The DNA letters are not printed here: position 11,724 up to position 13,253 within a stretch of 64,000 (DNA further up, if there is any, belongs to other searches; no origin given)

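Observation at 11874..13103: Zn-ribbon sugar C-methyltransferase adjacent to the heptose nucleotidyltransferase, possibly a branched-chain (C-methyl) sugar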

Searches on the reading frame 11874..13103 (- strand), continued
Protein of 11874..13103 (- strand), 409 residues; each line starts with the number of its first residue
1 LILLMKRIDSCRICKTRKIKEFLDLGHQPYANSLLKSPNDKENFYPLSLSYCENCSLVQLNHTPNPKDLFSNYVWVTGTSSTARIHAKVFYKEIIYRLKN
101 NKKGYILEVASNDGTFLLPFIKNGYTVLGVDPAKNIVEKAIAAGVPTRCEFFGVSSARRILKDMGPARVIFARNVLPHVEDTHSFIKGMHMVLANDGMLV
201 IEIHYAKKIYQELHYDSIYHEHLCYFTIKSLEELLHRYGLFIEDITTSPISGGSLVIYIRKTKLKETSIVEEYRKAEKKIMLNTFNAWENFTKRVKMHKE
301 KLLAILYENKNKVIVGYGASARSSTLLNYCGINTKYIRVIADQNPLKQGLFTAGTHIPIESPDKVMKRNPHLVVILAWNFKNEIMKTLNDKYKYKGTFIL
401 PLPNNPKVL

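Call 78: fold_search(model_id=the predicted structure, library=pdb)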
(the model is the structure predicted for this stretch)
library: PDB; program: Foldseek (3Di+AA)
matches with E <= 10: 1721; with E <= 0.001: 827
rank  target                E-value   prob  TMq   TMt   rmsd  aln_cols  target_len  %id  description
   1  4rv9                  3.2e-41  1.00  0.95  0.92   2.0       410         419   31  Crystal structure of MtmC in complex with SAH (released 2015-02-04)
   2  4rvd                  1.9e-40  1.00  0.95  0.92   2.0       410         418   31  Crystal structure of MtmC in complex with SAM (released 2015-01-28)
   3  5t6b_B                1.6e-39  1.00  0.92  0.92   2.2       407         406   29  X-ray structure of the KijD1 C3-methyltransfeerase, converted to monomeric form (released 2016-09-14)
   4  5t6b_A                8.8e-39  1.00  0.91  0.91   2.4       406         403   29  X-ray structure of the KijD1 C3-methyltransfeerase, converted to monomeric form (released 2016-09-14)
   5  4e33                  1.0e-38  1.00  0.93  0.94   1.9       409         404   29  X-ray Structure of the C-3'-Methyltransferase TcaB9 in Complex with S-Adenosyl-L-Homocysteine and Reduced dTDP-Sugar Sub (released 2012-04-25)
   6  3ndi                  1.6e-38  1.00  0.94  0.94   1.9       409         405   29  X-ray Structure of a C-3'-Methyltransferase in Complex with S-adenosylmethionine and dTMP (released 2010-06-30)
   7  5t64_A                2.4e-38  1.00  0.93  0.93   1.9       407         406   29  X-ray structure of the C3-methyltransferase KijD1 from Actinomadura kijaniata in complex with TDP and SAH (released 2016-09-14)
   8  5t64_B                3.4e-38  1.00  0.91  0.93   2.2       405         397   29  X-ray structure of the C3-methyltransferase KijD1 from Actinomadura kijaniata in complex with TDP and SAH (released 2016-09-14)
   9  5t67_A                5.6e-38  1.00  0.94  0.94   1.9       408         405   29  x-ray structure of the KijD1 C3-methyltransferase from Actinomadura kijaniata in complex with SAH and dTDP-sugar produ (released 2016-09-14)
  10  4e31                  6.0e-38  1.00  0.93  0.93   1.9       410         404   29  X-ray Structure of the Y76F mutant of TcaB9, a C-3'-Methyltransferase, in Complex with S-Adenosyl-L-Homocysteine and Sug (released 2012-04-25)
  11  4e2y                  7.1e-38  1.00  0.94  0.94   1.9       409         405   29  X-ray Structure of the E224Q mutant of TcaB9, a C-3'-Methyltransferase, in Complex with S-Adenosyl-L-Homocysteine and Su (released 2012-04-25)
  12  4e30                  7.9e-38  1.00  0.94  0.94   1.9       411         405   28  X-ray Structure of the H181N/E224Q double mutant of TcaB9, a C-3'-Methyltransferase, in Complex with S-Adenosyl-L-Homocy (released 2012-04-25)
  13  4e2z                  8.4e-38  1.00  0.94  0.94   1.8       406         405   28  X-ray Structure of the H225N mutant of TcaB9, a C-3'-Methyltransferase, in Complex with S-Adenosyl-L-Homocysteine and Su (released 2012-04-25)
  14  5t6b_C                8.4e-38  1.00  0.91  0.93   2.2       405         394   28  X-ray structure of the KijD1 C3-methyltransfeerase, converted to monomeric form (released 2016-09-14)
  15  4e2w                  1.0e-37  1.00  0.93  0.94   1.8       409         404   29  X-ray Structure of the H181N mutant of TcaB9, a C-3'-Methyltransferase, in Complex with S-Adenosyl-L-Homocysteine and Su (released 2012-04-25)
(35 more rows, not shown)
